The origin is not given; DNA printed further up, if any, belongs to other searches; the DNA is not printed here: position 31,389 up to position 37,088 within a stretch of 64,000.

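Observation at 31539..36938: Single-chain bacterial-type RNAP: full beta fused to the N-terminal half of beta', plus a phage-encoded sigma70-family factor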

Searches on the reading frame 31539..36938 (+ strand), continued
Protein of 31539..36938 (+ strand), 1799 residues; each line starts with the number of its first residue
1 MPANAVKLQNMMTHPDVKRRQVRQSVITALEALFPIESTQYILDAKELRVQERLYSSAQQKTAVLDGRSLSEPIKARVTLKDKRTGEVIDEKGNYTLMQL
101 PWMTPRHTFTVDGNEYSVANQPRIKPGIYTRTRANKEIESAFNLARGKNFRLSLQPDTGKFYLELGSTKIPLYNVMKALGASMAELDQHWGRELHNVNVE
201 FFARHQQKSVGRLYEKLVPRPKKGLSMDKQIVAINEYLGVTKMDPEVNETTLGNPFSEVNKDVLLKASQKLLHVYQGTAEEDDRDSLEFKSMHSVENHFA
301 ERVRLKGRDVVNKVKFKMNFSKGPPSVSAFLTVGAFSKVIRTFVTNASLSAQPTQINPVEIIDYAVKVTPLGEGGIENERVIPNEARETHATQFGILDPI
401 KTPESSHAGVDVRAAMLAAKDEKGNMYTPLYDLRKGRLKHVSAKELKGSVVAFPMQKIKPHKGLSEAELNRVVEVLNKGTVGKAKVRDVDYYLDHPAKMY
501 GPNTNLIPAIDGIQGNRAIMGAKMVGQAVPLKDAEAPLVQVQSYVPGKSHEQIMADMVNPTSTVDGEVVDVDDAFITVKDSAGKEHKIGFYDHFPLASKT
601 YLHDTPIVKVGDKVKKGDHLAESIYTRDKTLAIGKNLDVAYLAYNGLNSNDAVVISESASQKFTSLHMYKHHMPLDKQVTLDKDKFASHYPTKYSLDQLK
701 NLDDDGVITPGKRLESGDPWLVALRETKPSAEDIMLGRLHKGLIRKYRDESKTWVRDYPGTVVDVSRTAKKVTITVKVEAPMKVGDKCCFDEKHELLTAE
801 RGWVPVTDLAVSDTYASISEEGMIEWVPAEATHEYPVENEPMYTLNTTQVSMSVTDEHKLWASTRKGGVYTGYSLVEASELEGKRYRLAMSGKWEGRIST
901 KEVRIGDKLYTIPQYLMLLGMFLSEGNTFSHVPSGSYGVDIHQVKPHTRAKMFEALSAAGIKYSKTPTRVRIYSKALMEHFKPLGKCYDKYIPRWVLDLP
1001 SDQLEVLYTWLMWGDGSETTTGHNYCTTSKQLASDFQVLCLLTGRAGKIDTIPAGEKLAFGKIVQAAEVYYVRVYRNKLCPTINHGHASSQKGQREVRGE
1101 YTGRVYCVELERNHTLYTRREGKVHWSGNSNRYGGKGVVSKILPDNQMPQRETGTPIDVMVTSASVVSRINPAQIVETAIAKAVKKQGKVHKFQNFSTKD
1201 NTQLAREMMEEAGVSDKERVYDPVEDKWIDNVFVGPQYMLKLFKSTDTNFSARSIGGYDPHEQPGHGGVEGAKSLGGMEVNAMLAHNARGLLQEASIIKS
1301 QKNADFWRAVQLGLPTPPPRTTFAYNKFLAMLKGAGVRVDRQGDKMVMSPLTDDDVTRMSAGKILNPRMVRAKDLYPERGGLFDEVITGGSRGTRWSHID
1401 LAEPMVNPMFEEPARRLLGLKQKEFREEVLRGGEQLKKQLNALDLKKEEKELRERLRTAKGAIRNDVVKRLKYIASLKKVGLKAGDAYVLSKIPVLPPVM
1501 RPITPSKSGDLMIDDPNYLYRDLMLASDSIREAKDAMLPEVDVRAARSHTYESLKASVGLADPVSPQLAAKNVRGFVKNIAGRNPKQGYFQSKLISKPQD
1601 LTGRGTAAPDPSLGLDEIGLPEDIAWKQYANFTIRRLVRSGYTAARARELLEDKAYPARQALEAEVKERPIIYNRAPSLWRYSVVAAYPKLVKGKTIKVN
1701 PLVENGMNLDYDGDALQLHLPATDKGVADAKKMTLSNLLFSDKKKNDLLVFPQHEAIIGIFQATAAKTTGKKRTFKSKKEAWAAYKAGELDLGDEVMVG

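Call 14: find_homologous_proteins(query=window:31539-36938:+, max_evalue=1e-10)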
Query window:31539-36938:+ (1799 aa): 441 proteins with E <= 1e-10 among 8000 candidates; the best 120 are listed.
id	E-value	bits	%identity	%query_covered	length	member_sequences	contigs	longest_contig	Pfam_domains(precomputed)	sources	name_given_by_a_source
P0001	0.0e+0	2615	77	44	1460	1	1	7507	PF00623.26,PF04997.18,PF00562.34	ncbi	-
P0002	0.0e+0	2490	72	44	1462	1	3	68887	PF00623.26,PF04997.18,PF00562.34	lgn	-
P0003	0.0e+0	1683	44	100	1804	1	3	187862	PF04565.22,PF00623.26,PF04997.18,PF00562.34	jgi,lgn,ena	jgi:DNA-directed RNA polymerase beta subunit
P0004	0.0e+0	1653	43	99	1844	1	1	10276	PF04565.22,PF04561.20,PF00623.26,PF04997.18,PF00562.34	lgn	-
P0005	0.0e+0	1639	44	99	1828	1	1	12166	PF04565.22,PF00623.26,PF14528.12,PF04997.18,PF00562.34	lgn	-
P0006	0.0e+0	1625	46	64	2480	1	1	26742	PF04565.22,PF00623.26,PF14528.12,PF04997.18,PF18823.7,PF00562.34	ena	-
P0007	0.0e+0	1622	47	63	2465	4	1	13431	PF04565.22,PF00623.26,PF14528.12,PF04997.18,PF18823.7,PF00562.34,PF14890.12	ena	-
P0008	0.0e+0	1621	45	67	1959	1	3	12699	PF04565.22,PF00623.26,PF04997.18,PF18823.7,PF00562.34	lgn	-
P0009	0.0e+0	1620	45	67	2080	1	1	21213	PF04565.22,PF00623.26,PF14528.12,PF04997.18,PF18823.7,PF00562.34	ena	-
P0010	0.0e+0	1615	44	99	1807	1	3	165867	PF04565.22,PF00623.26,PF14528.12,PF04997.18,PF00562.34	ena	-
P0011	0.0e+0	1574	43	100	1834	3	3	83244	PF04565.22,PF00623.26,PF14528.12,PF04997.18,PF00562.34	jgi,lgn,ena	-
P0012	0.0e+0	1561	43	99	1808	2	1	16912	PF04565.22,PF00623.26,PF04997.18,PF00562.34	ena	-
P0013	0.0e+0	1556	43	99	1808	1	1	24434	PF04565.22,PF00623.26,PF04997.18,PF00562.34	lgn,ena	-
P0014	0.0e+0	1554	43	100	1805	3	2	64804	PF04565.22,PF00623.26,PF14528.12,PF04997.18,PF00562.34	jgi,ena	-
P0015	0.0e+0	1553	43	96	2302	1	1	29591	PF00623.26,PF14528.12,PF04997.18,PF00562.34,PF14890.12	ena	-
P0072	0.0e+0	1431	52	37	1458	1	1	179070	PF04565.22,PF00623.26,PF04997.18,PF00562.34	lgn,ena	-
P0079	0.0e+0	1425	45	44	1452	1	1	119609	PF04565.22,PF00623.26,PF04997.18,PF00562.34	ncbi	-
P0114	0.0e+0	1403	50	37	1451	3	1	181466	PF04565.22,PF00623.26,PF04997.18,PF00562.34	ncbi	-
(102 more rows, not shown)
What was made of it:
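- On Arash-like beta-beta'N fusion family: All of the 120 best database hits carry Rpb2 and Rpb1 domains in one protein (call 14).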

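Call 15: get_annotated_region(hit=H1, flank=12000)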
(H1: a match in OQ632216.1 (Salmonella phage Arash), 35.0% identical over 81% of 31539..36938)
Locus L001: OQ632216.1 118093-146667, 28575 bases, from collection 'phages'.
description: Salmonella phage Arash, complete genome.
organism: Salmonella phage Arash (NCBI taxid 3038319)
taxonomy: Viruses; Duplodnaviria; Heunggongvirae; Uroviricota; Caudoviricetes
host: Salmonella enterica subsp. enterica serovar Typhimurium ATCC 14028; source: hospital sewage UZ Leuven; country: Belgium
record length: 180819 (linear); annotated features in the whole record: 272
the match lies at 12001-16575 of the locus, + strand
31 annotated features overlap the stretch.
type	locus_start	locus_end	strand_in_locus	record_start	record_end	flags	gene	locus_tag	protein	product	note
CDS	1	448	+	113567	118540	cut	-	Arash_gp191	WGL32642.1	tail protein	-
CDS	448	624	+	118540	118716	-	-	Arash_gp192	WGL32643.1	tail fiber assembly protein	-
CDS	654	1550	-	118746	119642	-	-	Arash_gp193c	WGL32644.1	ATP-dependent DNA helicase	-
CDS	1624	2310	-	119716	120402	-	-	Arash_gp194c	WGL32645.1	structural protein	-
CDS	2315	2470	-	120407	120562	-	-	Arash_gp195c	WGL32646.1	hypothetical protein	-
CDS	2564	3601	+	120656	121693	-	-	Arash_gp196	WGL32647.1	RNA polymerase sigma factor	RNA polymerase sigma factor RpoS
CDS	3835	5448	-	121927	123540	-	-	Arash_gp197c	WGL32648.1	ATP-dependent DNA helicase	-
CDS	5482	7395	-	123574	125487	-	-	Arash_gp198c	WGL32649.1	ATP-dependent DNA helicase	-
CDS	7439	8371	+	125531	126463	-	-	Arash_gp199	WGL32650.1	structural protein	-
CDS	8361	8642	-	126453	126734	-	-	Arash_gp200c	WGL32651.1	hypothetical protein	-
CDS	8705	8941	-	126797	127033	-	-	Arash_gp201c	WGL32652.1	hypothetical protein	-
CDS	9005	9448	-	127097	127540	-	-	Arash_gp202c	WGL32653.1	hypothetical protein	-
CDS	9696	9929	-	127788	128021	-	-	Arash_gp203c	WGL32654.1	hypothetical protein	-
CDS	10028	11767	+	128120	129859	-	-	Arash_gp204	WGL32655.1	portal protein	-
CDS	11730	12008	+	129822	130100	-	-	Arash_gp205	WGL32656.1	hypothetical protein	-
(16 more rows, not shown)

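Call 20: find_encoding_contigs(protein=P0002, flank=10000, max_places=3)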
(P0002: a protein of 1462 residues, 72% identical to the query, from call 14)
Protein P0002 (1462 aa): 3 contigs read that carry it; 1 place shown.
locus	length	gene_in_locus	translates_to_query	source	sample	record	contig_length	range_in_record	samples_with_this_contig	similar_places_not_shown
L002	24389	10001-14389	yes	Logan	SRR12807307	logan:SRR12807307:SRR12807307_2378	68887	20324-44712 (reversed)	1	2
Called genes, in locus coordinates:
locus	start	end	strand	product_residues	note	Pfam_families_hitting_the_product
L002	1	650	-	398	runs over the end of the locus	-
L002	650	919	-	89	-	-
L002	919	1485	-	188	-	-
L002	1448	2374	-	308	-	PF12705:PDDEXK_1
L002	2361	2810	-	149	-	PF13456:RVT_3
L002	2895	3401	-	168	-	-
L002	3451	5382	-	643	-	PF00176:SNF2-rel_dom, PF04851:ResIII (weak), PF00271:Helicase_C (weak)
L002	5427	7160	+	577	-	-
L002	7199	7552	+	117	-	-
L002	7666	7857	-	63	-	-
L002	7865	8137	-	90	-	-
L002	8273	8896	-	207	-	PF01171:ATP_bind_3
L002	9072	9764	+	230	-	-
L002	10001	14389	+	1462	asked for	PF00562:RNA_pol_Rpb2_6, PF04997:RNA_pol_Rpb1_1 (faint), PF00623:RNA_pol_Rpb1_2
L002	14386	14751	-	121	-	PF01844:HNH, PF14279:HNH_5 (weak)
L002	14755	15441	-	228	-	PF16473:Rv2179c-like (faint)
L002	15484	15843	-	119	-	-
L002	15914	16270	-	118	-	-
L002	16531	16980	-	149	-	-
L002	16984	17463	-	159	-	PF00383:dCMP_cyt_deam_1, PF14437:MafB19-deam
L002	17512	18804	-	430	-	-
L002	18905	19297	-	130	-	PF01325:Fe_dep_repress (faint), PF02082:Rrf2 (weak), PF08279:HTH_11 (weak), PF12840:HTH_20 (faint), PF13412:HTH_24 (faint), PF13551:HTH_29 (faint), PF13384:HTH_23 (faint)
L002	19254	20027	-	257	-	PF00149:Metallophos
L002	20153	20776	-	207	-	PF00293:NUDIX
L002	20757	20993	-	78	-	-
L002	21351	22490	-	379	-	PF10127:RlaP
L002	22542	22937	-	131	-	-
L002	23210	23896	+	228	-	PF01844:HNH (weak)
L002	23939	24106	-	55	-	-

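Call 71: get_annotated_region(hit=H19, flank=4000)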
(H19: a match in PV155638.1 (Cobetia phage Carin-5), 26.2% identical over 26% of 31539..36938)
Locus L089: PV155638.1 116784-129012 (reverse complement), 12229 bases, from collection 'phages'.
description: Cobetia phage Carin-5, complete genome.
organism: Cobetia phage Carin-5 (NCBI taxid 3403038)
taxonomy: Viruses
host: Cobetia marina DSMZ 4741; source: ocean water; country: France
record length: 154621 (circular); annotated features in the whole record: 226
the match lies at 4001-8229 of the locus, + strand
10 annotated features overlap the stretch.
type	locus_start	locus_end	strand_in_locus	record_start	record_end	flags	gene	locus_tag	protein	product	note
CDS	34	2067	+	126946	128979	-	topB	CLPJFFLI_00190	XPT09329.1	DNA topoisomerase 3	Carin5_00190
CDS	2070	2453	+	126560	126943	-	-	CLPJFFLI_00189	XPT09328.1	dCMP deaminase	Carin5_00189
CDS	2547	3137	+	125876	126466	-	-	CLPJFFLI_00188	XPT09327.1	RNA pol sigma factor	Carin5_00188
CDS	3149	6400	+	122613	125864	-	-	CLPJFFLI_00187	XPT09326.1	DNA-directed RNA polymerase subunit beta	Carin5_00187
CDS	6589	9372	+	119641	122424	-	-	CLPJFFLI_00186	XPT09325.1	DNA-directed RNA polymerase subunit beta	Carin5_00186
CDS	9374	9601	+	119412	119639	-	-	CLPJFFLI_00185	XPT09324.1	hypothetical protein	Carin5_00185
CDS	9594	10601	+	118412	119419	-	-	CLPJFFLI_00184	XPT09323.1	hypothetical protein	Carin5_00184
CDS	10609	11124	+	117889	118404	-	-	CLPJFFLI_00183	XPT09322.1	phosphohydrolase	Carin5_00183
CDS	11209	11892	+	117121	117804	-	-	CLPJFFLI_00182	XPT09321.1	hypothetical protein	Carin5_00182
CDS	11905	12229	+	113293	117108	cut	-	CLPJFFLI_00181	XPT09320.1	DNA polymerase I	Carin5_00181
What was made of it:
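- Sigma genes co-occur with bacterial-type beta/beta' in at least two separate phage lineages, and in Carin-5 sigma lies in the same gene string as beta'-beta (call 71).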

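Call 72: get_annotated_region(hit=H25, flank=6000)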
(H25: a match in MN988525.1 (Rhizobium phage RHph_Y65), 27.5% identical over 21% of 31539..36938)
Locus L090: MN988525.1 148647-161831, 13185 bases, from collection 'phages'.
description: Rhizobium phage RHph_Y65, complete genome.
organism: Rhizobium phage RHph_Y65 (NCBI taxid 2509785)
taxonomy: Viruses; Duplodnaviria; Heunggongvirae; Uroviricota; Caudoviricetes; Kleczkowskaviridae; Cuauhnahuacvirus; Cuauhnahuacvirus Y65
host: Rhizobium phaseoli INC1-2; source: agricultural lands; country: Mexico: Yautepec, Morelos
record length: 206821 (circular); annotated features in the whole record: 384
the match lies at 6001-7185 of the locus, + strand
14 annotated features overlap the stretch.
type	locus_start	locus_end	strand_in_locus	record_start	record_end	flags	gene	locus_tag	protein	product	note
CDS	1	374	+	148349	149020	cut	-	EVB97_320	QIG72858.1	5'-deoxynucleotidase protein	-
CDS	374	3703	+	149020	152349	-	-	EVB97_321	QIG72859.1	DNA polymerase A domain-containing protein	GO_function: GO:0003676 - nucleic acid binding; GO_function: GO:0003887 - DNA-directed DNA polymerase activity; ...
CDS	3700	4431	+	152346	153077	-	-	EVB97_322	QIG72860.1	hypothetical protein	-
CDS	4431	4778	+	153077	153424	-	-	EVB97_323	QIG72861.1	hypothetical protein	-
CDS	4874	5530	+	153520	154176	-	-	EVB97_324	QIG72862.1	hypothetical protein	-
CDS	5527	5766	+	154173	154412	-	-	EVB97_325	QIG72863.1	hypothetical protein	-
CDS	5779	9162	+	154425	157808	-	-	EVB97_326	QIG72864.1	DNA-directed RNA polymerase beta' subunit protein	GO_function: GO:0003677 - DNA binding; GO_function: GO:0003899 - DNA-directed RNA polymerase activity; GO_process: ...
CDS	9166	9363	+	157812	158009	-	-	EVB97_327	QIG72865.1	hypothetical protein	-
CDS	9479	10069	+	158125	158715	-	-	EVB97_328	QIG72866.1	hypothetical protein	-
CDS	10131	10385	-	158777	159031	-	-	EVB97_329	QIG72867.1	hypothetical protein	-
CDS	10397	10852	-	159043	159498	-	-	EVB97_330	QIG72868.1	hypothetical protein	-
CDS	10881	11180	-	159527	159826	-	-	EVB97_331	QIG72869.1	prohead core protein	-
CDS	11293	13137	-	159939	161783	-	-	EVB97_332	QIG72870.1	SGNH/GDSL hydrolase family protein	-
CDS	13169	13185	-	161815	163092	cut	-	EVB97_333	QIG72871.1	SGNH/GDSL hydrolase family protein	GO_function: GO:0016787 - hydrolase activity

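Call 73: get_annotated_region(hit=H5, flank=3000)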
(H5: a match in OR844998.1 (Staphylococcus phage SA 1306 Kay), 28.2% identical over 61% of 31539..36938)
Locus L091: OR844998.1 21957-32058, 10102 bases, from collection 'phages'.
description: UNVERIFIED_ORG: Staphylococcus phage SA 1306 Kay clone NODE_11_length_95515_cov_25.050336 genomic sequence.
organism: Staphylococcus phage SA 1306 Kay (NCBI taxid 3113843)
taxonomy: Viruses
host: Staphylococcus aureus; source: wastewater; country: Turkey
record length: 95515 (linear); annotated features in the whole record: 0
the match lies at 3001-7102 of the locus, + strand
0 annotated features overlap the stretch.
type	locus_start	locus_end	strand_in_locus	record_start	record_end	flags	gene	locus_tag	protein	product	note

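Call 82: list_cluster_members(proteins=[window:31539-36935:+, P0001, P0079, P0114])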
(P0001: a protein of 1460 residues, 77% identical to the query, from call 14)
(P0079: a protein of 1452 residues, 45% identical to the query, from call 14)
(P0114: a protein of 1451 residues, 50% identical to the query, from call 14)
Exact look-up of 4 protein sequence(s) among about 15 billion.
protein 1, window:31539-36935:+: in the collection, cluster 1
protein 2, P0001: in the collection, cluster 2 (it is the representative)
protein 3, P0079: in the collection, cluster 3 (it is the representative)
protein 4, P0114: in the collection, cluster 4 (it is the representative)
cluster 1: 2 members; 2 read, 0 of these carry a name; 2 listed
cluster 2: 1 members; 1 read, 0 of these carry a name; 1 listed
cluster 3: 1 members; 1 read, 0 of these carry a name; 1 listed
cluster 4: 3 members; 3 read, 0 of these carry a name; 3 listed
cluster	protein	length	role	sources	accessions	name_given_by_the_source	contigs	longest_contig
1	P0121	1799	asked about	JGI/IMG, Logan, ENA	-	-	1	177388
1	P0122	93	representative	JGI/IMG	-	-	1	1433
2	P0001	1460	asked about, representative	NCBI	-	-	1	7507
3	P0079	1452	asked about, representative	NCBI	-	-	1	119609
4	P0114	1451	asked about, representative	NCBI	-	-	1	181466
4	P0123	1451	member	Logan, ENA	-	-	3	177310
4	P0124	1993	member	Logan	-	-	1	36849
